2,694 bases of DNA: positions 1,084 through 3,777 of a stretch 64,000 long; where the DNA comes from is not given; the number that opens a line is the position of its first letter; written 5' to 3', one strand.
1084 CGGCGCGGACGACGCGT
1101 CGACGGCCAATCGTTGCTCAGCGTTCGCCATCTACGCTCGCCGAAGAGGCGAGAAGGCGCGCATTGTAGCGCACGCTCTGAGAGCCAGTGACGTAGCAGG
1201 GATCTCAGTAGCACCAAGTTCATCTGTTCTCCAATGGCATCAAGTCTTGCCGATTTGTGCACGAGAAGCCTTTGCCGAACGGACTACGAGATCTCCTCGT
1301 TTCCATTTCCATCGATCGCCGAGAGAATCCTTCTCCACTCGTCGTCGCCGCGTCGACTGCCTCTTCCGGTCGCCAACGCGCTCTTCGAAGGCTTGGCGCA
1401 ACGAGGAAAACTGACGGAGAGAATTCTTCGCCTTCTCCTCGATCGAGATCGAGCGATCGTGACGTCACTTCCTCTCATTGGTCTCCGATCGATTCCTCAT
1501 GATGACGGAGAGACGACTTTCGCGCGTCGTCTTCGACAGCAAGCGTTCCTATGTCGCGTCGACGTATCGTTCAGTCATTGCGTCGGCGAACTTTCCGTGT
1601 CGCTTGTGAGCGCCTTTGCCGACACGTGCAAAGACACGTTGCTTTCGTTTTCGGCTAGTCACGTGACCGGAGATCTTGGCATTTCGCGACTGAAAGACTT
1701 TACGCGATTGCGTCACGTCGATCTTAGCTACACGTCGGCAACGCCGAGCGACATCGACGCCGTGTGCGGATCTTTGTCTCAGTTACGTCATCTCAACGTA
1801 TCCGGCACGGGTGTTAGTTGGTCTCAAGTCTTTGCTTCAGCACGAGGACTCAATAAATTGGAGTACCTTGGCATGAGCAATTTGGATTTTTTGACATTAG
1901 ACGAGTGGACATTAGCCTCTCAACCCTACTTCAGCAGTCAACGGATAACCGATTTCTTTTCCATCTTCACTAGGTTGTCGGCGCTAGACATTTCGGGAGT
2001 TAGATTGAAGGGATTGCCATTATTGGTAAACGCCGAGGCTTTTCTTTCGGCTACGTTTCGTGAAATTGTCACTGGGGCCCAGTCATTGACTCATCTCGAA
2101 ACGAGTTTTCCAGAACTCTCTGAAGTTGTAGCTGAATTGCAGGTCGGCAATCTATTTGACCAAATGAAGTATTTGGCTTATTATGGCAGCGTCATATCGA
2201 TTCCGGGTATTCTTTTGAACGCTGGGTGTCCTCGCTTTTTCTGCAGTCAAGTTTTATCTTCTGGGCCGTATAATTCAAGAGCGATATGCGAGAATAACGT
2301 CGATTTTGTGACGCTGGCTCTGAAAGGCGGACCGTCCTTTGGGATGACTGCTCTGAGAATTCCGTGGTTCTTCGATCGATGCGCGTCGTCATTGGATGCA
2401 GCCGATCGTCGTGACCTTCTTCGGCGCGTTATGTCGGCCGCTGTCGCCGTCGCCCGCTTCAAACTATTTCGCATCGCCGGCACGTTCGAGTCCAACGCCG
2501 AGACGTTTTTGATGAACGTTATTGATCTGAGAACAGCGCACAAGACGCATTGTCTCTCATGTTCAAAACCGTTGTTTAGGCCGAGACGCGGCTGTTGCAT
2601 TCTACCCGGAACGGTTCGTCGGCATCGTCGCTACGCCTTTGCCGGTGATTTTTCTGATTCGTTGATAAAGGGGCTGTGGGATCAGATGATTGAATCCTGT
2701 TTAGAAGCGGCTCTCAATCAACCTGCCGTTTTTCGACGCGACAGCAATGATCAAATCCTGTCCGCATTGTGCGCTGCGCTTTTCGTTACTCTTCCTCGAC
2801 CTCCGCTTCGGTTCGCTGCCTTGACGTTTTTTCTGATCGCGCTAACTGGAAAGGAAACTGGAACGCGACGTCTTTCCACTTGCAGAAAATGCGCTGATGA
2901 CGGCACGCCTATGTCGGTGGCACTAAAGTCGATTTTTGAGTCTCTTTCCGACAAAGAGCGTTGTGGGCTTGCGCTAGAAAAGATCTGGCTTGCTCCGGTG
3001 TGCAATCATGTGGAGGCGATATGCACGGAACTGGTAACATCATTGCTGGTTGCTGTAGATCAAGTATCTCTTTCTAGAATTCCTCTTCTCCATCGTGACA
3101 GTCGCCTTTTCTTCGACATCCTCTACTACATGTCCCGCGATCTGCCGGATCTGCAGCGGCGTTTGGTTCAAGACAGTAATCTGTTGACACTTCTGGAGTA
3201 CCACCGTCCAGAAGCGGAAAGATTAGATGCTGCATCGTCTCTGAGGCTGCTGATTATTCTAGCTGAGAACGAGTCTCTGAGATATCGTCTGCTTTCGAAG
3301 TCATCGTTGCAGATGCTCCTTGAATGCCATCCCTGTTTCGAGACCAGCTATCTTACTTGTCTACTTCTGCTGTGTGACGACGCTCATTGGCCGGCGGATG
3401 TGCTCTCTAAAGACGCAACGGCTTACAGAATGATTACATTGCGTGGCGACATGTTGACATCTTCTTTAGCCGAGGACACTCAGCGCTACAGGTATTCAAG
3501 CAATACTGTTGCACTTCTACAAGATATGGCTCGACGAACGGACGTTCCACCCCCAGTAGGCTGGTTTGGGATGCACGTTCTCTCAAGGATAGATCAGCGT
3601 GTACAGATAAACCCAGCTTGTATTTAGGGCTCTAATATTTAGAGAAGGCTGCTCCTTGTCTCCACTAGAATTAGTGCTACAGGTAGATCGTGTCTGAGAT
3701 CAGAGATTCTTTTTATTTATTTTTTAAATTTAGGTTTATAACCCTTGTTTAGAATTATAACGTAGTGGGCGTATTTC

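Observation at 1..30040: Co-amplified array of convergent ZYG11-like and NHL-BTB genes with a ~9.8-kb higher-order repeat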

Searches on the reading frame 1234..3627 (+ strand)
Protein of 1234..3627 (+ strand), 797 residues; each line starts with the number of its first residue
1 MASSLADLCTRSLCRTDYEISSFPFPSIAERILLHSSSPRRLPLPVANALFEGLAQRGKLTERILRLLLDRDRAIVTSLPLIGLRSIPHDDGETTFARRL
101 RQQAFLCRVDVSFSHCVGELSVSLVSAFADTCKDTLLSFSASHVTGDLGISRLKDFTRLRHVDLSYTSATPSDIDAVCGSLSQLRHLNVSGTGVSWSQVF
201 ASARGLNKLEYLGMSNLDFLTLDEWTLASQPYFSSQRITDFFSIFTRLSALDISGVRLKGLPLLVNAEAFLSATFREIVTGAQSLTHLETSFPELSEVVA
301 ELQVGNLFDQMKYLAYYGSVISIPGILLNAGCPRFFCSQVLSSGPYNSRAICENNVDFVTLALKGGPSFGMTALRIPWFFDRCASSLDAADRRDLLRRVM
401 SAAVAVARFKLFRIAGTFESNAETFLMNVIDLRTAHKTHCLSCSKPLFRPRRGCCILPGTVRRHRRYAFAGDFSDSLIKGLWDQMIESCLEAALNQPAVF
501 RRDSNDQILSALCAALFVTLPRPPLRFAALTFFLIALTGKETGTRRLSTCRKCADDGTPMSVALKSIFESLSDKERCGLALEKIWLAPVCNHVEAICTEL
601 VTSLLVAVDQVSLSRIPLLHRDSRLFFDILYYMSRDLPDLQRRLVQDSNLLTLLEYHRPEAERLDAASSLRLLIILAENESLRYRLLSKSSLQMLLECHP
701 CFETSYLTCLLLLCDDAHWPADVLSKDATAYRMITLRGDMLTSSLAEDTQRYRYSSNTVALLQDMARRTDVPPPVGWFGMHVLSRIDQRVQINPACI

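Call 4: search_protein_families(library=pfam, proteins=[window:1234-3627:+], max_evalue=0.1)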
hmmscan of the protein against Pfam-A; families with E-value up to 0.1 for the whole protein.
window:1234-3627:+ (797 aa): 0 families

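Call 6: find_homologous_proteins(query=window:1234-3627:+)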
Query window:1234-3627:+ (797 aa): 7 proteins with E <= 0.001 among 8000 candidates.
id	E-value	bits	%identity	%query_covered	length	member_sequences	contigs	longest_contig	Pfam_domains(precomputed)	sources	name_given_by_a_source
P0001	0.0e+0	1623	100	91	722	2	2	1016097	-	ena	-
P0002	0.0e+0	1447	85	100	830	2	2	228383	-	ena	-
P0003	0.0e+0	1405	83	100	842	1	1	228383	-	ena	-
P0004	0.0e+0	1381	83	100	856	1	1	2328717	-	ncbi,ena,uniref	ncbi:uncharacterized protein [Oscarella lobularis]|uniref:uncharacterized protein n=1 Tax=Oscarella 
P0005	0.0e+0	1289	83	90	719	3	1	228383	-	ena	-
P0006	3.5e-235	801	55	99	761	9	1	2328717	-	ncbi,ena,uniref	ncbi:uncharacterized protein [Oscarella lobularis]|uniref:uncharacterized protein n=1 Tax=Oscarella 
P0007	1.2e-180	621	53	84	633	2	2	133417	-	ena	-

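Call 10: search_solved_structures(query=window:1234-3627:+, max_evalue=10, show_alignments=2)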
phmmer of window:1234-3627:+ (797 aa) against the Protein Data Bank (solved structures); distinct sequences matched with E-value up to 10: 1.
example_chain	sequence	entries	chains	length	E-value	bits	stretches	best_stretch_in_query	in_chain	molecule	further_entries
2jqd_A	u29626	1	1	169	0.27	12.6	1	137-223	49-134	Acidic leucine-rich nuclear phosphoprotein 32 family member A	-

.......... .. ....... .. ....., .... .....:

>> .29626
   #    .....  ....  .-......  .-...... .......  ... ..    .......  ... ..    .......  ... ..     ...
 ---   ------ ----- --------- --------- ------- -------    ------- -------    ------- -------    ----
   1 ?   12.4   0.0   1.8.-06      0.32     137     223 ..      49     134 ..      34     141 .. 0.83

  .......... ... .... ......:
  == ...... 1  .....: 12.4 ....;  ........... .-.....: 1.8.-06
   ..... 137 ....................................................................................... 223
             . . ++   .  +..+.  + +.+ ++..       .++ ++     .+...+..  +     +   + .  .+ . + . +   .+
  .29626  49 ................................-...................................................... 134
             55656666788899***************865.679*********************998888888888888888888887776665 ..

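Call 12: search_solved_structures(query=A1, max_evalue=10, show_alignments=3)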
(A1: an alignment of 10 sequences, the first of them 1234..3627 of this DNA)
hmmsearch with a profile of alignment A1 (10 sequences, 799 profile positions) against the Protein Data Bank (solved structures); distinct sequences matched with E-value up to 10: 6.
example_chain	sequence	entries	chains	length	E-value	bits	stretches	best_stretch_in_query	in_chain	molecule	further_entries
8hcu_A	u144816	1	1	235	0.074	14.6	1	83-168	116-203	cDNA FLJ55590, highly similar to JmjC domain-containing histone demethylation protein 1B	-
8ioz_A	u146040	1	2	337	0.91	11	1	150-198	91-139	Branched chain amino acid: 2-keto-4-methylthiobutyrate aminotransferase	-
2jqd_A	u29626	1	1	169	1.1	10.7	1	145-219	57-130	Acidic leucine-rich nuclear phosphoprotein 32 family member A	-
9ivh_A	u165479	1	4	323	1.3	10.5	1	150-198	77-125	Branched-chain amino acid transferase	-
8zxb_A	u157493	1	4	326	1.3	10.5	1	150-198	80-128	Branched-chain amino acid aminotransferase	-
9ijl_A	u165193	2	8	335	1.4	10.4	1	150-198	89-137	Branched-chain amino acid aminotransferase | Branched-chain amino acid transferase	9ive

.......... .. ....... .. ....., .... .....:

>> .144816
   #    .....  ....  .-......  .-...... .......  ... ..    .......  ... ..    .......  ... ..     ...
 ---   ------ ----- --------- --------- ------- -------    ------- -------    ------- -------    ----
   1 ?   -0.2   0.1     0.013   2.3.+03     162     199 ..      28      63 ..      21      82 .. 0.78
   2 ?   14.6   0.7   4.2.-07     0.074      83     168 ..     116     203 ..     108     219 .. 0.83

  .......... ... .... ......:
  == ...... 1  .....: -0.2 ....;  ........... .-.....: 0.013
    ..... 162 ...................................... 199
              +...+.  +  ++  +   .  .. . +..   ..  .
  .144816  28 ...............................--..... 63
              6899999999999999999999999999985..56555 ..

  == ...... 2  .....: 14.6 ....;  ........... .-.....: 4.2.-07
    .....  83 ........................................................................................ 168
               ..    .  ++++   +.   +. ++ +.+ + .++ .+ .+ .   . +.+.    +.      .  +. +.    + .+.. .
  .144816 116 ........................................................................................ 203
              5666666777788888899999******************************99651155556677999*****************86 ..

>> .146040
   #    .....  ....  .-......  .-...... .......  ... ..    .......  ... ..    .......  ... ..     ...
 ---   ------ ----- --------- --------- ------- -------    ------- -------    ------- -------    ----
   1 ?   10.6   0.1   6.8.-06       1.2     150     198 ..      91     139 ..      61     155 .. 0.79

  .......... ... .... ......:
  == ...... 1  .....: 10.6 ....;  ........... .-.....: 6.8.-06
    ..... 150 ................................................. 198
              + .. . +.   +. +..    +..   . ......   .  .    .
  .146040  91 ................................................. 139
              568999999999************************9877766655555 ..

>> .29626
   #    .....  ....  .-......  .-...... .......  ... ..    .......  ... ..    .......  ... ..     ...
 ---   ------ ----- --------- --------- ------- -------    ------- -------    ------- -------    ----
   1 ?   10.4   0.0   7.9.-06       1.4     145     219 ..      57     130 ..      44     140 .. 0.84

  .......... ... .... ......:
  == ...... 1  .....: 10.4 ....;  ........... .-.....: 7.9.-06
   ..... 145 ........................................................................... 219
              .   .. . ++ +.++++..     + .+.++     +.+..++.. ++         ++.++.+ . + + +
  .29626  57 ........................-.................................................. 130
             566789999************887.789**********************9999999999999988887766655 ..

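Call 15: find_encoding_contigs(protein=P0004, flank=10000, max_places=4)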
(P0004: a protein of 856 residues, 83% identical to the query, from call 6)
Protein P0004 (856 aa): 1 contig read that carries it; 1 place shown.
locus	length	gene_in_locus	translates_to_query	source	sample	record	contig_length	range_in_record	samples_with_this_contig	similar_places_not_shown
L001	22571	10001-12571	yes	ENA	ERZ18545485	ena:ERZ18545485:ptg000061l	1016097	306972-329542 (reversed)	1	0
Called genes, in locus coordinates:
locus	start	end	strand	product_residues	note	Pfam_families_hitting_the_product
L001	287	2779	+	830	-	-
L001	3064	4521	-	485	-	PF01436:NHL (faint), PF25021:TEN_NHL, PF00651:BTB, PF24570:BACK_BPM_SPOP (faint)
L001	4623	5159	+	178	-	-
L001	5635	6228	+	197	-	-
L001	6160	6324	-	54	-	-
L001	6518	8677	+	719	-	-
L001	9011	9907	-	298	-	PF00651:BTB, PF24570:BACK_BPM_SPOP (faint)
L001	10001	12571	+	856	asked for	-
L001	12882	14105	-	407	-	PF24684:Vgb_lyase (faint), PF01436:NHL (faint), PF25021:TEN_NHL, PF00651:BTB, PF24570:BACK_BPM_SPOP (faint)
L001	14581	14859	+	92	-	-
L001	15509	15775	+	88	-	-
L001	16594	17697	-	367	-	PF01436:NHL (faint), PF25021:TEN_NHL (faint), PF00651:BTB, PF24570:BACK_BPM_SPOP (faint)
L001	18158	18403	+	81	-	-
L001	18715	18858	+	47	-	-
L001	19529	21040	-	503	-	PF24684:Vgb_lyase (faint), PF25021:TEN_NHL (faint), PF01436:NHL (weak), PF00651:BTB, PF24570:BACK_BPM_SPOP (faint)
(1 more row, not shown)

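Call 16: find_encoding_contigs(protein=P0006, flank=10000, max_places=4)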
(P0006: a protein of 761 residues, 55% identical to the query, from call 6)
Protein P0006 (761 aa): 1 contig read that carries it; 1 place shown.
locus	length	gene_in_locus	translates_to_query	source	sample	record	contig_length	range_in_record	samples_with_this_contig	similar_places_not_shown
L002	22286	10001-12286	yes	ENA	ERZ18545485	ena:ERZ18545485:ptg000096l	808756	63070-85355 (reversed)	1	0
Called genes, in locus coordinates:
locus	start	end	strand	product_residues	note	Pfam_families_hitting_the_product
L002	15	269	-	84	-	-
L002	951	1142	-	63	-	-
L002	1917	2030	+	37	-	-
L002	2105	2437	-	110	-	-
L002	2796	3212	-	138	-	-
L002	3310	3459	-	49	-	-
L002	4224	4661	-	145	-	PF20700:Mutator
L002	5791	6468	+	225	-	-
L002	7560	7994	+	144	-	-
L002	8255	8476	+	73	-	-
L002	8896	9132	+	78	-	PF07714:PK_Tyr_Ser-Thr (weak)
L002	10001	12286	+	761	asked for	-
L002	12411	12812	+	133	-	-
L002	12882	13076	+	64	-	-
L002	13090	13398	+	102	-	-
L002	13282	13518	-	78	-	-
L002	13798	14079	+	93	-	-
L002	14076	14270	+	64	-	-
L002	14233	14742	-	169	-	-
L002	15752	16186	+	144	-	PF01030:Recep_L_domain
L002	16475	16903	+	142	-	-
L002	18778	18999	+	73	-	-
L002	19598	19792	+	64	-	-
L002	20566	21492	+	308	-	PF25013:LRR_Zer-1 (faint)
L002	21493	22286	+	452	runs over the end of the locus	-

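Call 19: search_protein_families(library=pfam, proteins=[L002:20542-21492:+, L002:9977-10990:+, L002:10991-12283:+], max_evalue=10)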
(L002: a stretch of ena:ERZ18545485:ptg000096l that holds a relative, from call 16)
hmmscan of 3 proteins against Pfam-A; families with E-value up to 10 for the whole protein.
L002:20542-21492:+ (316 aa): 4 families
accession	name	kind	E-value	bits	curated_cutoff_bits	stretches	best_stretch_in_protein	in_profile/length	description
PF25013.1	LRR_Zer-1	-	8.6e-06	26.4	27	2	182-205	74-97/137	Zer-1-like, Leucine-rich repeats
PF12799.13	LRR_4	-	0.00017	22.2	27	1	169-204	1-33/44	Leucine Rich repeats (2 copies)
PF23598.1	LRR_14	-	0.08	12.1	40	1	164-227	17-78/353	Leucine-rich repeat region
PF23952.1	LRR_EndoS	-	0.21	12.3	27.9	1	165-230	41-106/116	Endo-beta-N-acetylglucosaminidase EndoS LRR domain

L002:9977-10990:+ (338 aa): 6 families
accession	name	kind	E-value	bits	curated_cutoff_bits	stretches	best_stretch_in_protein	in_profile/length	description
PF25013.1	LRR_Zer-1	-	1.1e-05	26.1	27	3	165-267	4-95/137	Zer-1-like, Leucine-rich repeats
PF12799.13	LRR_4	-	0.00023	21.7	27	1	169-204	1-33/44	Leucine Rich repeats (2 copies)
PF23598.1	LRR_14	-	0.012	14.8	40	1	155-330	33-209/353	Leucine-rich repeat region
PF23952.1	LRR_EndoS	-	0.071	13.8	27.9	1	165-232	41-108/116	Endo-beta-N-acetylglucosaminidase EndoS LRR domain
PF14670.12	FXa_inhibition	-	0.14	12.8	33.4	1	18-32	19-33/36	Coagulation Factor Xa inhibitory site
PF12662.13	cEGF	-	0.14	12.4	26.6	1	19-32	3-16/24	Complement Clr-like EGF-like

L002:10991-12283:+ (431 aa): 2 families
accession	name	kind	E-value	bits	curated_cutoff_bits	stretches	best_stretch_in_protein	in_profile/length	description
PF19205.5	DUF5877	-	0.0084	15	38.3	1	9-74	84-149/548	Family of unknown function (DUF5877)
PF12397.13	U3snoRNP10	-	0.01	16.6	34.4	1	286-367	4-83/116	U3 small nucleolar RNA-associated protein 10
